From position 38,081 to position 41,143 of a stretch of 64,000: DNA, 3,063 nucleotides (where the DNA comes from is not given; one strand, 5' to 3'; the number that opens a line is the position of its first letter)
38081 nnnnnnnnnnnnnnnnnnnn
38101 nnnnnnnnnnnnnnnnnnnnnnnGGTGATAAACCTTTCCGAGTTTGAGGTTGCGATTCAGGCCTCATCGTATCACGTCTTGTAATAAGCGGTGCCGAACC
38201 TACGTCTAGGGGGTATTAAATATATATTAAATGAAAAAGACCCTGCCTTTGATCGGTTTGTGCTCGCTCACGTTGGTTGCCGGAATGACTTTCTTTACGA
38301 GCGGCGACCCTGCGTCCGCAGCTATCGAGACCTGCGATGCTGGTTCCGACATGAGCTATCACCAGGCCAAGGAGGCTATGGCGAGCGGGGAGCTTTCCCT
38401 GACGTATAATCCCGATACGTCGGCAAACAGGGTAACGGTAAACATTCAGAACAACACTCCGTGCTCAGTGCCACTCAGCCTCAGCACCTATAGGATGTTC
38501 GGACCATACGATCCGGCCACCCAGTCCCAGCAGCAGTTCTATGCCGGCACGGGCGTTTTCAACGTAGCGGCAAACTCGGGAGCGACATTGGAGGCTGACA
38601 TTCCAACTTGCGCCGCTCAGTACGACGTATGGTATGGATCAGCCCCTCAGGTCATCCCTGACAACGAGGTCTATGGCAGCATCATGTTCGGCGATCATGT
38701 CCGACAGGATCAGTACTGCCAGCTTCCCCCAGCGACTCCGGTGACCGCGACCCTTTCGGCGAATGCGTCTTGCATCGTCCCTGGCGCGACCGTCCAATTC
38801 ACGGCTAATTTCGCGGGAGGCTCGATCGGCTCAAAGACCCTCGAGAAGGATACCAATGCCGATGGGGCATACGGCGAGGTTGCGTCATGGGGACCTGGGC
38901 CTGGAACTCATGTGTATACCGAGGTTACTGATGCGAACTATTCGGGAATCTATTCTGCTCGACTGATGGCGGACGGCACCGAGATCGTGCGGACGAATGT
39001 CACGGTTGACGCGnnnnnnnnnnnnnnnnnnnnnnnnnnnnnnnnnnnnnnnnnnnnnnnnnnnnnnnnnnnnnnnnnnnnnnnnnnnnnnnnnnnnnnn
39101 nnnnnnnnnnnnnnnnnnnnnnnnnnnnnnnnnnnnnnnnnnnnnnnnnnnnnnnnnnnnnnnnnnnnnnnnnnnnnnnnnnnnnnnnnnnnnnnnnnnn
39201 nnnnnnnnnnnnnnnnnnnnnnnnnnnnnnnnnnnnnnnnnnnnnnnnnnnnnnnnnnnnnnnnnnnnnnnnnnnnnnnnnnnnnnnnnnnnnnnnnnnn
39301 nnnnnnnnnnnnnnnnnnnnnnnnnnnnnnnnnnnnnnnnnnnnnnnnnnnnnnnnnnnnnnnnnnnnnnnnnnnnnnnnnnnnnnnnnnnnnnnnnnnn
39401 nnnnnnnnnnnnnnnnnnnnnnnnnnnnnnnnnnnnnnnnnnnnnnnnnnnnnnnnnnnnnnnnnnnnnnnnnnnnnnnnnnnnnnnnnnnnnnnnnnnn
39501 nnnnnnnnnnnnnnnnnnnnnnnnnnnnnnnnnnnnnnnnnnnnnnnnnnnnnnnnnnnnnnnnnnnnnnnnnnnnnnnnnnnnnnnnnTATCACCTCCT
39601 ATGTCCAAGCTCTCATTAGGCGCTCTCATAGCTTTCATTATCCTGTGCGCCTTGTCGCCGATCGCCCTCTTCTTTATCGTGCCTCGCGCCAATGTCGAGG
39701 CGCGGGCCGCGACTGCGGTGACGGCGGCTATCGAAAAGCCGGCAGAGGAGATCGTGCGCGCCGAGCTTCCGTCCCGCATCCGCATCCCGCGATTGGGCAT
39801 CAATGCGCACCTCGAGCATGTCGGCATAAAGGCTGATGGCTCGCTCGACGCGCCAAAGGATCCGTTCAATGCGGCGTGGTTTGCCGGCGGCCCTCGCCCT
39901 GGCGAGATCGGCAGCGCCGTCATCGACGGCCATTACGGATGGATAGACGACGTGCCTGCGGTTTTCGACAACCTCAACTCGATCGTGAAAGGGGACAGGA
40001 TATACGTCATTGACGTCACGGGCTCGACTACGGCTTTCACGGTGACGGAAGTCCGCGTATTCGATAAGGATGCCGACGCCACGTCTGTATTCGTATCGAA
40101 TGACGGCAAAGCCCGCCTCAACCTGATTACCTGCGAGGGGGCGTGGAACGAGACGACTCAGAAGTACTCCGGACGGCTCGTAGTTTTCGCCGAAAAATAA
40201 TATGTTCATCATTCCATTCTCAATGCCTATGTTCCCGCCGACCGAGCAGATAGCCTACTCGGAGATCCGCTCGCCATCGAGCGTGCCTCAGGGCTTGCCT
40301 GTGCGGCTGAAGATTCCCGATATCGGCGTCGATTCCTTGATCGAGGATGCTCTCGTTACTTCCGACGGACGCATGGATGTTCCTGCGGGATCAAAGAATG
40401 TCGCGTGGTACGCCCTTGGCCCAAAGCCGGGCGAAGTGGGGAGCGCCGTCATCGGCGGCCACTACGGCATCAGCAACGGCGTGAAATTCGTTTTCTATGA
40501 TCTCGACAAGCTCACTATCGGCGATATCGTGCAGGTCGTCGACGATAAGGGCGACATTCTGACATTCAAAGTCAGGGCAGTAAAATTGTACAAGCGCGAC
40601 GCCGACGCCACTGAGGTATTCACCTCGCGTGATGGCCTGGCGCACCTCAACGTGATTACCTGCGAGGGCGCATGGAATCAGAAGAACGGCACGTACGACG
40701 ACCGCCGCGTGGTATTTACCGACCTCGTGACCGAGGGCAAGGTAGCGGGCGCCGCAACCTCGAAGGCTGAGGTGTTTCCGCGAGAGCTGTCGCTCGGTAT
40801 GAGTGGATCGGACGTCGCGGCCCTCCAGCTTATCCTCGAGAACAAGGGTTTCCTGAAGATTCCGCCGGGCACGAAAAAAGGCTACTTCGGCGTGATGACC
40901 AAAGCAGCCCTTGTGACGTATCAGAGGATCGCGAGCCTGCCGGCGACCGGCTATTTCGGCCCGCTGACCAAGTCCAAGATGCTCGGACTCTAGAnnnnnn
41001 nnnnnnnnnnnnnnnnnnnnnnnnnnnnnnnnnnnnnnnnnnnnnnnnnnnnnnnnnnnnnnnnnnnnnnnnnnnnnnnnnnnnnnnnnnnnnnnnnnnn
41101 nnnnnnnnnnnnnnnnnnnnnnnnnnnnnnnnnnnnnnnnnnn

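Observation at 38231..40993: Sortase locus whose putative substrate ends LPDTG-LPPRRR-stop with no hydrophobic anchor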

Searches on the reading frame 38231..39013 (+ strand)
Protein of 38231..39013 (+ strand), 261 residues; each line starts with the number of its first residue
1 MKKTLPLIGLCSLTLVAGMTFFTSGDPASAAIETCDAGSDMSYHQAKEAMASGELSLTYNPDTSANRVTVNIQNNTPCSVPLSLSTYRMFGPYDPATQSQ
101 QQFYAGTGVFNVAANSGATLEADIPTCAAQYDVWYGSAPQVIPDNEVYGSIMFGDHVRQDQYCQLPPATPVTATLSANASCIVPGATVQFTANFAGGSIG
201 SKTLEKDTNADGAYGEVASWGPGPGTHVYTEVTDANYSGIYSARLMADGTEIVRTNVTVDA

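Call 39: find_homologous_proteins(query=window:38231-39013:+, max_evalue=0.001)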
Query window:38231-39013:+ (261 aa): 1 proteins with E <= 0.001 among 1174 candidates.
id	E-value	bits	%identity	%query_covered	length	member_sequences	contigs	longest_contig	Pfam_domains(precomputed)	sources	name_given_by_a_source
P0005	1.2e-71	259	71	63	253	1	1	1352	-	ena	-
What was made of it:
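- Tried and rejected: The same search with the N-terminal half found only P0005 (call 39).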

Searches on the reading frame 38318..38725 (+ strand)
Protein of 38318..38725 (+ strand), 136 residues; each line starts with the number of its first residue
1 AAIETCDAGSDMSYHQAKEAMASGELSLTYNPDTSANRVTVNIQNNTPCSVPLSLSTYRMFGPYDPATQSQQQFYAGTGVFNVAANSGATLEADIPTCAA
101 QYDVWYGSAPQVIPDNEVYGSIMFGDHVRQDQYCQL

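Call 27: search_protein_representatives(alignment_id=A2)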
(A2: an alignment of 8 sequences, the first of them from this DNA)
Query: 8 sequences, 137 profile positions. Proteins with E-value up to 0.001 (for the whole library): 389; up to 1e-10: 122; up to 1e-30: 19. The best 150 are listed.
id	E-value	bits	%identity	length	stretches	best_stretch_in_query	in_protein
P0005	1.3e-66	239.1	-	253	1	1-136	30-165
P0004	1.1e-65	236.0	-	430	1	1-136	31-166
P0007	3.5e-63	227.9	-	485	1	1-136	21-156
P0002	3.7e-62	224.6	-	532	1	3-136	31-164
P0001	7.0e-60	217.2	-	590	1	1-136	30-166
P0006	3.2e-59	215.1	-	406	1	2-136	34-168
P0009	1.6e-56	206.4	-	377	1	2-136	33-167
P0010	9.9e-53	194.1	-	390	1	3-136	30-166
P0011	3.0e-50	186.0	-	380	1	3-136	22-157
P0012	2.5e-46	173.4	-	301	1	3-135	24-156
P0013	8.2e-45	168.4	-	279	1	3-135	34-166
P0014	9.4e-43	161.8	-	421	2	3-136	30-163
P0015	3.7e-42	159.8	-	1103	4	38-120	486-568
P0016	5.4e-40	152.8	-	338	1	3-136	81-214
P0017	3.0e-37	143.9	-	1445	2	4-119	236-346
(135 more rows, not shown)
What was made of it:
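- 38321..38725 (+): N-terminal beta-sandwich domain (aa 31-165) with four invariant Cys; no Pfam family. A profile of this domain finds 389 representative proteins at E<=1e-3 (call 27).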

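Call 36: find_homologous_proteins(query=A2, max_evalue=1e-20)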
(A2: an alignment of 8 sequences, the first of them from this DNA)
Query A2 (8 sequences): 1122 candidates shared short words with the query, none scored E <= 1e-20.
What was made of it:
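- Tried and rejected: A word-indexed search with the N-domain alignment found nothing (call 36).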

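Call 37: find_related_loci(query=A2, collection=metagenome_contigs, flank=4000)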
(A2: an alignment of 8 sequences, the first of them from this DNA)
Query A2 (136 aa) in metagenome_contigs; peptide patterns used: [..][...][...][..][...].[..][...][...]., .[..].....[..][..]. (x = any residue, [..] = any of these).
92 stretches matched a pattern; 4 encode a relative of the query (tblastn E <= 1e-3); 4 distinct loci.
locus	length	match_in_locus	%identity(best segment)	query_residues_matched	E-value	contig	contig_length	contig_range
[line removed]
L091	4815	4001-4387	46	6-134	2e-40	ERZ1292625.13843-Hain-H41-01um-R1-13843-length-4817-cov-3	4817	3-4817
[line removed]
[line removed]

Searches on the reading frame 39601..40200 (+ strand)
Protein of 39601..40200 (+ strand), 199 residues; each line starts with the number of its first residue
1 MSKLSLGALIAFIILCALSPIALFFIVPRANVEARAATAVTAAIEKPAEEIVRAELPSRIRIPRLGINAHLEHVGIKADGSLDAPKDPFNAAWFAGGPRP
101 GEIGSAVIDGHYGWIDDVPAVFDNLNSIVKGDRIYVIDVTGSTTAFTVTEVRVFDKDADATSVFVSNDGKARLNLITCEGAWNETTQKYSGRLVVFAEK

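Call 3: search_protein_families(library=pfam, proteins=[window:39601-40200:+], max_evalue=0.01)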
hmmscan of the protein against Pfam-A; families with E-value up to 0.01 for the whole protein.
window:39601-40200:+ (199 aa): 1 family
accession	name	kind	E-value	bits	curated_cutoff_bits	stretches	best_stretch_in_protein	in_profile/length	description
PF04203.18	Sortase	-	1.3e-21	77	26.6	1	60-198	1-123/125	Sortase domain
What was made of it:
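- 39601..40200 (+): Sortase 1 (199 aa). N-terminal TM anchor at aa ~6-27 (39616-39681). Catalytic His111 (39931-39933), Cys178 (40132-40134) and Arg192 (40174-40176). Class-F-like. Pfam PF04203 E=1.3e-21 (call 3).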

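Call 4: search_protein_families(library=ncbifam, proteins=[window:39601-40200:+], max_evalue=0.01)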
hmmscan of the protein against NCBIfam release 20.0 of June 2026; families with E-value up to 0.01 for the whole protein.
window:39601-40200:+ (199 aa): 6 families
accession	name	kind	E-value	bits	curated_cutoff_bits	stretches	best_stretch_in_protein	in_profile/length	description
NF033748.1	class_F_sortase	subfamily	7.2e-37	126.4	166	1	50-198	4-153/155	class F sortase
NF033745.1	class_C_sortase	subfamily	4.4e-08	33.1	160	1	101-185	132-211/220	class C sortase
TIGR03784.1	marine_sortase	equivalog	4.5e-08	32.9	158.25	1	89-195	76-172/174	class GN sortase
TIGR01076.1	sortase_fam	subfamily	1.4e-07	31.4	39.35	1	98-181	36-114/136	sortase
NF058671.1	sortase_SrtD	exception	6.5e-05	22.7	140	1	99-178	99-168/187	class D sortase, LPxTATN-specific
NF033746.1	class_D_sortase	subfamily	0.00025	20.9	165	1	99-178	45-114/135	class D sortase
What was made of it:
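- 39601..40200 (+): NCBIfam class_F_sortase 126.4 bits against a cutoff of 166 (call 4).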

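Call 25: find_related_loci(query=A3, collection=genome_contigs, flank=5000)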
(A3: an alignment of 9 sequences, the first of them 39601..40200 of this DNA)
Query A3 (199 aa) in genome_contigs; peptide patterns used: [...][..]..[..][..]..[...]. (x = any residue, [..] = any of these).
365 stretches matched a pattern; 362 encode a relative of the query (tblastn E <= 1e-3); the best 80 are kept; 80 distinct loci.
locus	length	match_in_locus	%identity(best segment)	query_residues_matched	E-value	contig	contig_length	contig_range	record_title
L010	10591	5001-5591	71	1-199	2e-90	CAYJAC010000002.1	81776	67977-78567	MAG TPA_asm: uncultured Candidatus Saccharibacteria bacterium isolate ERP123247_co1_236 genome assembly, contig: NODE_12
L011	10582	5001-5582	49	4-199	2e-58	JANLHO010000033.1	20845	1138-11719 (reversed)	MAG: Patescibacteria group bacterium isolate P6-19 k99_67645, whole genome shotgun sequence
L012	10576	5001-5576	48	4-199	7e-58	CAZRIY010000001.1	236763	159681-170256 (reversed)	MAG TPA_asm: uncultured Candidatus Saccharibacteria bacterium isolate SRP136066_co1_426 genome assembly, contig: NODE_11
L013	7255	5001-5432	60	56-199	3e-57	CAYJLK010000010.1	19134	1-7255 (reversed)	MAG TPA_asm: uncultured Candidatus Saccharibacteria bacterium isolate ERP124720_co1_118 genome assembly, contig: NODE_36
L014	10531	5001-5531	52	21-199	4e-57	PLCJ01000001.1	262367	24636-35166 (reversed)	MAG: Candidatus Adlerbacteria bacterium isolate palsa_1324 73.20111000_P3M.106_contig_973, whole genome shotgun sequence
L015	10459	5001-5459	56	47-199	8e-57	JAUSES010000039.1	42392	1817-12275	MAG: bacterium isolate E14_maxbin.225_sub E14_k141_1729009, whole genome shotgun sequence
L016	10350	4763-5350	49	3-199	1e-56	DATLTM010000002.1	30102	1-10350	MAG TPA_asm: Candidatus Paceibacterota bacterium isolate SMAG_U13956 k141_652577, whole genome shotgun sequence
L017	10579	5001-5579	49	9-199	3e-56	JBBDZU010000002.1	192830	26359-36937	MAG: Candidatus Saccharimonadales bacterium isolate LejiaD_47_37 Lejia_D_139_length_192830_cov_22, whole genome shotgun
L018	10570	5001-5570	48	9-199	3e-56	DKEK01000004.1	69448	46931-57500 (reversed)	MAG TPA_asm: Candidatus Saccharibacteria bacterium UBA6824 UBA6824_contig_6257, whole genome shotgun sequence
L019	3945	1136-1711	47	4-199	5e-56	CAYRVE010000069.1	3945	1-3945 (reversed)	MAG TPA_asm: uncultured Candidatus Saccharibacteria bacterium isolate binchicken_co54_64 genome assembly, contig: NODE_4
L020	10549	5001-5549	48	9-199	6e-56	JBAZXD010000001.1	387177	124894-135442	MAG: Candidatus Paceibacterota bacterium isolate SO_2017_GW1_48 NODE_180_length_387177_cov_1.739612_OW334_2017, whole ge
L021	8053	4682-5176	52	35-199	6e-56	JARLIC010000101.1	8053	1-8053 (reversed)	MAG: Candidatus Paceibacterota bacterium isolate MAG_CO256 MetaCoAG_Bin_256_Oxic_k141_1392018, whole genome shotgun sequ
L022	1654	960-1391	53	56-199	5e-57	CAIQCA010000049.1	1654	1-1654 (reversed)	uncultured bacterium isolate AM_bin-1725 genome assembly, contig: bin-1725:049/167, whole genome shotgun sequence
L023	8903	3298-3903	47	1-199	3e-55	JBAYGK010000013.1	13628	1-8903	MAG: Candidatus Paceibacterota bacterium isolate SO_2016_GW1_123 scaffold07905_OW334_2016, whole genome shotgun sequence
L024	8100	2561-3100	48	10-199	3e-55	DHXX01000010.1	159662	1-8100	MAG TPA_asm: Candidatus Saccharibacteria bacterium UBA5145 UBA5145_contig_399, whole genome shotgun sequence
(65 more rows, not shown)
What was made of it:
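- Closest known: Class F sortases. Different: All 80 closest relatives kept from the genome scan (362 relatives confirmed) are labelled CPR or uncultured MAGs (call 25).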

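Call 52: search_solved_structures(query=window:39601-40200:+, max_evalue=0.001, show_alignments=1)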
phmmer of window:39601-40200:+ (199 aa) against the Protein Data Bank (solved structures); distinct sequences matched with E-value up to 0.001: 4.
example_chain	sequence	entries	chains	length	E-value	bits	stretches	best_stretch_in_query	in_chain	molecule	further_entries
5hu4_A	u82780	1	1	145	3.3e-05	27.3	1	108-189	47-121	Cysteine protease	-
4g1j_A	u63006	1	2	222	0.00015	25.1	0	98-180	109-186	Sortase family protein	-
3rbi_A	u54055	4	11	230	0.00016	25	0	98-180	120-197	Sortase family protein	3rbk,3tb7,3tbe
2xwg_A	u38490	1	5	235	0.00064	23.1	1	88-179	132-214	SORTASE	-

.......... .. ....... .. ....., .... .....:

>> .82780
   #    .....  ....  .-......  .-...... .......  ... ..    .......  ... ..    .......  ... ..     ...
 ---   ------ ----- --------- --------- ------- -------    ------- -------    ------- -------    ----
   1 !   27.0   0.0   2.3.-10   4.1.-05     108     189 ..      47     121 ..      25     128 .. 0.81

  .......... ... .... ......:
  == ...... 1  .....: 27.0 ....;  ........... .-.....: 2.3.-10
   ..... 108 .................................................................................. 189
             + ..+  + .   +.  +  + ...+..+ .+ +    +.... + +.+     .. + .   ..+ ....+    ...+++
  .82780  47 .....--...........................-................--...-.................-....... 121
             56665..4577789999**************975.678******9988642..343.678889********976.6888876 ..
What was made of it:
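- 39601..40200 (+): Best solved structure only E=3e-5 (call 52).
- Closest known: AbpA-SrtB pair of oral streptococci. Different: The sortase here is class-F-like and very distant from solved sortases (calls 4, 52).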

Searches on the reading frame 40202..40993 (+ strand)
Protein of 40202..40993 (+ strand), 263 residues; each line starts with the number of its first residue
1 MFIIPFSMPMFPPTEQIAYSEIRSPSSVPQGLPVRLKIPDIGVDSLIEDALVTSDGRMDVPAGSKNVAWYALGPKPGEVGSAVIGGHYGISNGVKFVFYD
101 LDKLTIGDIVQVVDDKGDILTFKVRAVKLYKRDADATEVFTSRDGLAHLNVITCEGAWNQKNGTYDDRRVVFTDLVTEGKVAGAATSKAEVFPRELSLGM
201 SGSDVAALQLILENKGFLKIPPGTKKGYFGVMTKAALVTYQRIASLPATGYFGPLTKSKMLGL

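Call 3: search_protein_families(library=pfam, proteins=[window:40202-40993:+], max_evalue=0.01)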
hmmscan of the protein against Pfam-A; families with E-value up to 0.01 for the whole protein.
window:40202-40993:+ (263 aa): 2 families
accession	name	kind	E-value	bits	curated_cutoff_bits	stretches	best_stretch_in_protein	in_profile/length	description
PF04203.18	Sortase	-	4e-18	65.8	26.6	1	36-176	1-125/125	Sortase domain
PF01471.23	PG_binding_1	-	3.9e-12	46.6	23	1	201-260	1-57/57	Putative peptidoglycan binding domain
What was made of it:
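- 40202..40993 (+): Sortase 2 (263 aa). Sortase domain aa 36-176 (40307-40729) and PG_binding_1 aa 201-260 (40802-40981). No N-terminal TM or signal peptide. It probably belongs to the same operon. Pfam hits in call 3.
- Checked: Sortase 2 is 40202..40993, matching Pfam Sortase at 4e-18 and PG_binding_1 at 3.9e-12 (call 3).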

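Call 4: search_protein_families(library=ncbifam, proteins=[window:40202-40993:+], max_evalue=0.01)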
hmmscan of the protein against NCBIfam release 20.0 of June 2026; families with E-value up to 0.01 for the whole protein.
window:40202-40993:+ (263 aa): 7 families
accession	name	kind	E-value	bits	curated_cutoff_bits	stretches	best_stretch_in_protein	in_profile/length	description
NF033748.1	class_F_sortase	subfamily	4.3e-33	114.1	166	1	26-175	4-154/155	class F sortase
TIGR01076.1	sortase_fam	subfamily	2.9e-06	27.1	39.35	1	74-160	36-117/136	sortase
TIGR02869.1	spore_SleB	equivalog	0.00012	22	236.5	1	196-260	7-68/201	spore cortex-lytic enzyme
TIGR03784.1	marine_sortase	equivalog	0.00053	19.7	158.25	1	73-154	84-156/174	class GN sortase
NF033745.1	class_C_sortase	subfamily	0.0021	17.8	160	1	77-156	132-206/220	class C sortase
NF033747.1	class_E_sortase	subfamily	0.005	16.7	160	1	35-129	73-158/211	class E sortase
NF033746.1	class_D_sortase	subfamily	0.0076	16.1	165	1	65-154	35-114/135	class D sortase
